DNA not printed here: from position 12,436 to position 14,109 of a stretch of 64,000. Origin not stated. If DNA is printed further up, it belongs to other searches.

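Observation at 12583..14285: TatD hydrolase fused to a radical SAM domain and translationally coupled to a one-domain O6-alkylguanine alkyltransferase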

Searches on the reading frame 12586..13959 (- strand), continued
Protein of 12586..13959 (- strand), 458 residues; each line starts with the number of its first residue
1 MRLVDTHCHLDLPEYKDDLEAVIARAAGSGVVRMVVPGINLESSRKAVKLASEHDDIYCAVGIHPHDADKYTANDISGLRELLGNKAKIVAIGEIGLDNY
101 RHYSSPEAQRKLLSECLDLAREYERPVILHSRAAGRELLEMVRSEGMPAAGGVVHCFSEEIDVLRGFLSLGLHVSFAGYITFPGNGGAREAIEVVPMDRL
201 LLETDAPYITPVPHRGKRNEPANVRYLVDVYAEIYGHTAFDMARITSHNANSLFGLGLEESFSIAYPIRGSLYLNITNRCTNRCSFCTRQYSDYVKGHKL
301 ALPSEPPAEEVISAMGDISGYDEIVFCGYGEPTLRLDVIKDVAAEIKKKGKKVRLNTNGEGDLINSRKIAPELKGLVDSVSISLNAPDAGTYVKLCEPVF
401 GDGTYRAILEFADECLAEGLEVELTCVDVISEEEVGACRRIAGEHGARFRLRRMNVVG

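Call 28: find_encoding_contigs(protein=P0003, flank=4000, max_places=2)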
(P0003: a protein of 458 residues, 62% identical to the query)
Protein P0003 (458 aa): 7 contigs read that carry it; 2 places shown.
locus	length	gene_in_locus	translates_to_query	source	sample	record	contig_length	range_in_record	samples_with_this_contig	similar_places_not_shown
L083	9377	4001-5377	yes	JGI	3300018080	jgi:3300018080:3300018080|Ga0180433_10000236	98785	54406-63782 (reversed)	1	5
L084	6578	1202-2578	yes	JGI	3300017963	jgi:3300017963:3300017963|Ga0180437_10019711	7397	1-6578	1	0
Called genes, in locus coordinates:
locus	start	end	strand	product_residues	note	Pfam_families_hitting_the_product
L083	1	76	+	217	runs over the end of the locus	PF02223:Thymidylate_kin, PF13521:AAA_28 (weak)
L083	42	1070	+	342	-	PF13177:DNA_pol3_delta2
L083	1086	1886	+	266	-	PF04468:PSP1, PF28472:PSP1_3rd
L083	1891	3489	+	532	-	PF00133:tRNA-synt_1, PF01406:tRNA-synt_1e (weak), PF09334:tRNA-synt_1g, PF00133:tRNA-synt_1, PF08264:Anticodon_1 (faint), PF19303:Anticodon_3 (weak)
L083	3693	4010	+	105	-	PF01035:DNA_binding_1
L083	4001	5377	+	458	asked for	PF01026:TatD_DNase, PF04909:Amidohydro_2 (faint), PF04055:Radical_SAM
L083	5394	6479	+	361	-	PF02517:Rce1-like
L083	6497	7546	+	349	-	PF01008:IF-2B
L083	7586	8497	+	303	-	PF00586:AIRS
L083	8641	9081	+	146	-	PF02367:TsaE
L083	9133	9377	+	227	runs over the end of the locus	PF00814:TsaD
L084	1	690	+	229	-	?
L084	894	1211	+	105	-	PF01035:DNA_binding_1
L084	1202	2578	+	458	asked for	PF01026:TatD_DNase, PF04909:Amidohydro_2 (faint), PF04055:Radical_SAM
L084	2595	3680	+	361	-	PF02517:Rce1-like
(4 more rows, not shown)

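Call 29: find_encoding_contigs(protein=P0006, flank=4000, max_places=2)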
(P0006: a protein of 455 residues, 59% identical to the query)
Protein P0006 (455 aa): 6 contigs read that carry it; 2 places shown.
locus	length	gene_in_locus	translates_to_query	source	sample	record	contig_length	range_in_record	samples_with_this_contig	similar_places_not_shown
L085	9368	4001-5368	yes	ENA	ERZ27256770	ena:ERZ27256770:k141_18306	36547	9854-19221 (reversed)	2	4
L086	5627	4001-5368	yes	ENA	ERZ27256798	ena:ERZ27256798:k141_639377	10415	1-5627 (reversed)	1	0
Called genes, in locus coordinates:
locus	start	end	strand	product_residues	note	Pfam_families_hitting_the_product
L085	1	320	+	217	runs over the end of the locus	PF02223:Thymidylate_kin, PF13521:AAA_28 (weak)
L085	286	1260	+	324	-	PF13177:DNA_pol3_delta2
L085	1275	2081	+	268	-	PF04468:PSP1, PF28472:PSP1_3rd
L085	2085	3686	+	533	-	PF00133:tRNA-synt_1, PF01406:tRNA-synt_1e (weak), PF09334:tRNA-synt_1g, PF00133:tRNA-synt_1, PF08264:Anticodon_1, PF19303:Anticodon_3 (weak)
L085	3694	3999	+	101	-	PF01035:DNA_binding_1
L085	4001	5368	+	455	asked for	PF01026:TatD_DNase, PF04055:Radical_SAM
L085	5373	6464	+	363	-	PF02517:Rce1-like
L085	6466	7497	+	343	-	PF01008:IF-2B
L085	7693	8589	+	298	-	PF00586:AIRS, PF02769:AIRS_C (weak)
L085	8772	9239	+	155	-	PF02367:TsaE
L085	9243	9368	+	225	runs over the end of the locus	PF00814:TsaD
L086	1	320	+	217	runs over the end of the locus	PF02223:Thymidylate_kin, PF13521:AAA_28 (weak)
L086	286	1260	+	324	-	PF13177:DNA_pol3_delta2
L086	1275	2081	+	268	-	PF04468:PSP1, PF28472:PSP1_3rd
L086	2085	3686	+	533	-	PF00133:tRNA-synt_1, PF01406:tRNA-synt_1e (weak), PF09334:tRNA-synt_1g, PF00133:tRNA-synt_1, PF08264:Anticodon_1, PF19303:Anticodon_3 (weak)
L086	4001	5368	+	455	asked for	PF01026:TatD_DNase, PF04055:Radical_SAM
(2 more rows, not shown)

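Call 30: find_encoding_contigs(protein=P0014, flank=4000, max_places=1)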
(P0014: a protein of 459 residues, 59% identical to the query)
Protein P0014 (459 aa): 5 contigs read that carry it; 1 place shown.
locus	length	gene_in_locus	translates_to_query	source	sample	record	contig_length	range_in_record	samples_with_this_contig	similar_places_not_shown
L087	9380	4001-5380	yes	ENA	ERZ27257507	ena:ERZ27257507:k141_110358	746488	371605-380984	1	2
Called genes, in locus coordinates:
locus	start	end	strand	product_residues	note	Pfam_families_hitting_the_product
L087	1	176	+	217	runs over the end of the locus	PF02223:Thymidylate_kin, PF13521:AAA_28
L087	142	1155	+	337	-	PF13177:DNA_pol3_delta2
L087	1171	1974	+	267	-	PF04468:PSP1, PF28472:PSP1_3rd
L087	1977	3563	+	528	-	PF00133:tRNA-synt_1, PF01406:tRNA-synt_1e (faint), PF09334:tRNA-synt_1g, PF00133:tRNA-synt_1 (weak), PF08264:Anticodon_1 (weak)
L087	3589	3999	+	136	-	PF01035:DNA_binding_1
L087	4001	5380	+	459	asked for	PF01026:TatD_DNase, PF04055:Radical_SAM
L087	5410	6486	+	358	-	PF02517:Rce1-like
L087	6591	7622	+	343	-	PF01008:IF-2B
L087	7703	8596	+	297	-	PF00586:AIRS, PF02769:AIRS_C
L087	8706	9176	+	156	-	PF02367:TsaE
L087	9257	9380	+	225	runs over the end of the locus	PF00814:TsaD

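Call 31: find_encoding_contigs(protein=P0025, flank=4000, max_places=1)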
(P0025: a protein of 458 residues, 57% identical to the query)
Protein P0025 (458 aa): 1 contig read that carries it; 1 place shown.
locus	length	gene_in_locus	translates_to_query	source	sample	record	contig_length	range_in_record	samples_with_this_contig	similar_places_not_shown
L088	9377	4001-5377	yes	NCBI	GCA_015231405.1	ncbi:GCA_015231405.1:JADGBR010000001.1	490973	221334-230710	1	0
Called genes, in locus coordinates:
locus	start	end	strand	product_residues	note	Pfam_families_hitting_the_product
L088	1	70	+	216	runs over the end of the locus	PF13521:AAA_28, PF02223:Thymidylate_kin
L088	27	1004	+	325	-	PF13177:DNA_pol3_delta2, PF00004:AAA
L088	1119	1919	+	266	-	PF04468:PSP1, PF28472:PSP1_3rd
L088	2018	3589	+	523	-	PF00133:tRNA-synt_1, PF01406:tRNA-synt_1e (faint), PF09334:tRNA-synt_1g, PF00133:tRNA-synt_1, PF19303:Anticodon_3 (faint)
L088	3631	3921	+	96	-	PF01035:DNA_binding_1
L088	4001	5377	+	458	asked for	PF01026:TatD_DNase, PF04055:Radical_SAM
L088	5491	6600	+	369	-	PF02517:Rce1-like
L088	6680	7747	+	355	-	PF01008:IF-2B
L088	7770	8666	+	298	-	PF00586:AIRS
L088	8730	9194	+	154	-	PF02367:TsaE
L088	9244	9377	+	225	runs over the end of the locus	PF00814:TsaD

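Call 32: find_encoding_contigs(protein=P0060, flank=4000, max_places=1)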
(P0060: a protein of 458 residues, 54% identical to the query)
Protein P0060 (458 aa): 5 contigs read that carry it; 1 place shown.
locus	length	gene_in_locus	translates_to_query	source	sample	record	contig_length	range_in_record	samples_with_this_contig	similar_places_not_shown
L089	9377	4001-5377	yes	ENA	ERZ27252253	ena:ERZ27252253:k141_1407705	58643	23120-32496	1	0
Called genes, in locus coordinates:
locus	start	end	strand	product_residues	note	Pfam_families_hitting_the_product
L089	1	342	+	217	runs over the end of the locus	PF02223:Thymidylate_kin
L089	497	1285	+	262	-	PF13177:DNA_pol3_delta2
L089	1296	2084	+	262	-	PF04468:PSP1, PF28472:PSP1_3rd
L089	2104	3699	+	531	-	PF00133:tRNA-synt_1, PF01406:tRNA-synt_1e (faint), PF09334:tRNA-synt_1g, PF00133:tRNA-synt_1, PF08264:Anticodon_1 (weak), PF19303:Anticodon_3 (faint)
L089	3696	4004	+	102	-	PF01035:DNA_binding_1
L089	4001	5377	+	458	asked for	PF01026:TatD_DNase, PF04055:Radical_SAM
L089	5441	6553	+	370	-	PF02517:Rce1-like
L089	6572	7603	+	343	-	PF01008:IF-2B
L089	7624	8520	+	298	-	PF00586:AIRS, PF02769:AIRS_C (weak)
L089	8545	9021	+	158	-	PF02367:TsaE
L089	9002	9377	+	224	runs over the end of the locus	PF00814:TsaD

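Call 33: find_encoding_contigs(protein=P0116, flank=4000, max_places=1)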
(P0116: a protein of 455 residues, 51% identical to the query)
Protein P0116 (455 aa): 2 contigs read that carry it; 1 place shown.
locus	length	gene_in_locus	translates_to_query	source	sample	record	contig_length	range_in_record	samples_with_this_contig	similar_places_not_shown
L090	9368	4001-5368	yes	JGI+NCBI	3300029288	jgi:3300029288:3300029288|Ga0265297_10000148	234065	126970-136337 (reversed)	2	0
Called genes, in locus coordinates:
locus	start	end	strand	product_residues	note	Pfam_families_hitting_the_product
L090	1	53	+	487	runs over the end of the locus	PF00133:tRNA-synt_1 (faint), PF01406:tRNA-synt_1e, PF09334:tRNA-synt_1g (faint), PF09190:DALR_2, PF23493:CysS_C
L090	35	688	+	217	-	PF02223:Thymidylate_kin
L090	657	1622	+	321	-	PF13177:DNA_pol3_delta2, PF00004:AAA (weak)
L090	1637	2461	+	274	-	PF04468:PSP1, PF28472:PSP1_3rd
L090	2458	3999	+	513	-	PF00133:tRNA-synt_1, PF01406:tRNA-synt_1e (weak), PF01921:tRNA-synt_1f (faint), PF09334:tRNA-synt_1g, PF00133:tRNA-synt_1, PF19303:Anticodon_3 (weak), PF08264:Anticodon_1 (weak)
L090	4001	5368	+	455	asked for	PF01026:TatD_DNase, PF04055:Radical_SAM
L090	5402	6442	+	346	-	PF02517:Rce1-like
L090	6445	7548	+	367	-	PF04015:DUF362, PF00037:Fer4 (faint)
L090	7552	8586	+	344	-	PF01008:IF-2B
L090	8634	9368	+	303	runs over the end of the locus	PF00586:AIRS, PF02769:AIRS_C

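Call 47: predict_structure(alignment_id=A2)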
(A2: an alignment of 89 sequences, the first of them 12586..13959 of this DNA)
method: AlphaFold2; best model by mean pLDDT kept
length: 458 residues; sequences in the alignment: 89
mean_pLDDT: 95.2   pTM: 0.87
mean pLDDT of the five models: 95.2, 95.3, 94.7, 93.9, 93.5
residues with pLDDT >= 90: 410; 70-90: 46; 50-70: 2; < 50: 0
segments of 3 or more residues with pLDDT < 50: none
pLDDT, mean of each block of 10 residues (from residue 1): 96 97 98 98 98 97 98 98 90 97 96 98 97 97 92 96 96 96 86 93 96 96 97 90 95 93 90 97 91 88 96 95 94 98 98 98 98 98 97 96 96 98 96 97 97 79
secondary structure, 60 per line:
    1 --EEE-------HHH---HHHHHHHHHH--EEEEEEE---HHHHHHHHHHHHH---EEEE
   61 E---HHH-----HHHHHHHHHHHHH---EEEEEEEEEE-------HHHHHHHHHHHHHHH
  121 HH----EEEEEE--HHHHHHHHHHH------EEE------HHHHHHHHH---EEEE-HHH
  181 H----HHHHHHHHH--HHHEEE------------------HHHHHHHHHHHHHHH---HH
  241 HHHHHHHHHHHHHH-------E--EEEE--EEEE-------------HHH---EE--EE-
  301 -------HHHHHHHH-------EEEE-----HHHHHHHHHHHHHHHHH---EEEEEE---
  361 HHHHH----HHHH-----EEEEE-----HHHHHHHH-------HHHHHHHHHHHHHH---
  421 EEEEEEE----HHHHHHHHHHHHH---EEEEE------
elements in order: E3-5 H19-28 E31-37 H41-53 E57-61 H73-85 E89-98 H106-122 E127-132 H135-145 E152-154 H161-169 E173-176 H178-181 H186-194 E200-202 H221-235 H239-254 E265-268 E271-274 H308-315 E323-326 H332-348 E352-357 H361-365 H370-373 E379-383 H389-396 H404-417 E421-427 H432-444 E448-452

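Call 52: fold_search(model_id=the predicted structure, library=pdb)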
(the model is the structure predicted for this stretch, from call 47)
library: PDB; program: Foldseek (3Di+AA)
matches with E <= 10: 1667; with E <= 0.001: 98
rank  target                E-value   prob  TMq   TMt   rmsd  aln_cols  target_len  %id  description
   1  1j6o                  2.9e-26  1.00  0.54  0.95   2.2       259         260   36  Crystal structure of TatD-related deoxyribonuclease (TM0667) from Thermotoga maritima at 1.8 A resolution (released 2002-10-30)
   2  6l25_B                3.7e-25  1.00  0.53  0.95   1.4       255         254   36  Deoxyribonuclease from Staphylococcus aureus (released 2020-05-13)
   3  6l25_A                3.7e-25  1.00  0.53  0.94   1.4       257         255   36  Deoxyribonuclease from Staphylococcus aureus (released 2020-05-13)
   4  2gzx_A                6.2e-24  1.00  0.54  0.96   1.2       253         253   36  Crystal Structure of the TatD deoxyribonuclease MW0446 from Staphylococcus aureus. Northeast Structural Genomics Conso (released 2006-07-11)
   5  4p5u                  1.9e-23  1.00  0.54  0.93   1.8       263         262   31  Crystal structure of TatD (released 2014-08-27)
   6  1yix_A                4.4e-23  1.00  0.53  0.90   1.8       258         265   37  Crystal structure of YCFH, TATD homolog from Escherichia coli K12, at 1.9 A resolution (released 2005-01-25)
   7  3rcm                  4.9e-23  1.00  0.55  0.89   2.4       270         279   33  crystal structure of EFI target 500140:TatD family hydrolase from Pseudomonas putida (released 2011-04-20)
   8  1xwy                  1.2e-22  1.00  0.54  0.94   1.6       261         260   30  Crystal structure of tatD deoxyribonuclease from Escherichia coli K12 at 2.0 A resolution (released 2005-01-25)
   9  1zzm                  4.4e-21  1.00  0.52  0.91   2.0       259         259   35  Crystal structure of YJJV, TATD Homolog from Escherichia coli k12, at 1.8 A resolution (released 2005-06-28)
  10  2xio                  5.0e-20  1.00  0.52  0.81   2.8       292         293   25  Structure of putative deoxyribonuclease TATDN1 isoform a (released 2010-07-14)
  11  2y1h_A                7.9e-20  1.00  0.51  0.87   2.2       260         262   28  Crystal structure of the human TatD-domain protein 3 (TATDN3) (released 2010-12-29)
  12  8efg                  3.7e-19  1.00  0.52  0.80   2.8       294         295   25  Crystal structure of human TATDN1 bound to dAMP and two zinc ions (released 2023-02-22)
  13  2y1h_B                8.1e-19  1.00  0.51  0.86   2.5       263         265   28  Crystal structure of the human TatD-domain protein 3 (TATDN3) (released 2010-12-29)
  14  3ipw                  2.9e-16  1.00  0.50  0.75   3.7       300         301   21  Crystal structure of hydrolase TatD family protein from Entamoeba histolytica (released 2009-09-01)
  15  3gg7                  1.7e-14  1.00  0.49  0.89   2.4       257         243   24  Crystal structure of an uncharacterized metalloprotein from Deinococcus radiodurans (released 2009-03-24)
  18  3c8f                  7.4e-07  1.00  0.33  0.59   4.4       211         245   17  4Fe-4S-Pyruvate formate-lyase Activating Enzyme with partially disordered AdoMet (released 2008-10-28)
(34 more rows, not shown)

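Call 73: find_encoding_contigs(protein=P0085, flank=3000, max_places=1)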
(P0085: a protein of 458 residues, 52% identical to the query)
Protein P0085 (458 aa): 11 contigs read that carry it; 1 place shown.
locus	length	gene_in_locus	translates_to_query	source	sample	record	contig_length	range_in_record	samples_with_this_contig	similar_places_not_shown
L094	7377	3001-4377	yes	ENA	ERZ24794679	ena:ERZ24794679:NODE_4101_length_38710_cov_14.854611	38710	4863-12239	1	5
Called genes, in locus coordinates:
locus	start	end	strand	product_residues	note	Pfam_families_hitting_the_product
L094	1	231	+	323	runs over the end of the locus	PF13177:DNA_pol3_delta2, PF00004:AAA (faint)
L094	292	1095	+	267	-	PF04468:PSP1, PF28472:PSP1_3rd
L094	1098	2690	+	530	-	PF00133:tRNA-synt_1, PF01406:tRNA-synt_1e (faint), PF09334:tRNA-synt_1g, PF00133:tRNA-synt_1, PF19303:Anticodon_3 (faint)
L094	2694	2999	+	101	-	PF01035:DNA_binding_1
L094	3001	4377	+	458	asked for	PF01026:TatD_DNase, PF04055:Radical_SAM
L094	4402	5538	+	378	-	PF02517:Rce1-like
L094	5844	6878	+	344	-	PF01008:IF-2B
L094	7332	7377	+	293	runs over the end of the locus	PF00586:AIRS, PF02769:AIRS_C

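Call 74: find_encoding_contigs(protein=P0088, flank=3000, max_places=1)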
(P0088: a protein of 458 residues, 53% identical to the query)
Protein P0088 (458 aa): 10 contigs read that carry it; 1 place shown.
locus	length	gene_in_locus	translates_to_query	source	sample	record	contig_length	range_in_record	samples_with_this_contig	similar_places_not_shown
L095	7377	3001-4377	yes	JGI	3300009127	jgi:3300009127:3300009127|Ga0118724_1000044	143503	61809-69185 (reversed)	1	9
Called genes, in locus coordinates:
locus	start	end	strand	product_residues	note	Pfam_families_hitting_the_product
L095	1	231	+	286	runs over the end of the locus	PF13177:DNA_pol3_delta2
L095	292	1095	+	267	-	PF04468:PSP1, PF28472:PSP1_3rd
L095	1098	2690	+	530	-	PF00133:tRNA-synt_1, PF01406:tRNA-synt_1e (weak), PF09334:tRNA-synt_1g, PF00133:tRNA-synt_1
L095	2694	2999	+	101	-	PF01035:DNA_binding_1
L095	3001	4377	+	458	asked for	PF01026:TatD_DNase, PF04055:Radical_SAM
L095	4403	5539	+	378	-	PF02517:Rce1-like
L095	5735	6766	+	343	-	PF01008:IF-2B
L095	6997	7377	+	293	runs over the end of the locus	PF00586:AIRS, PF02769:AIRS_C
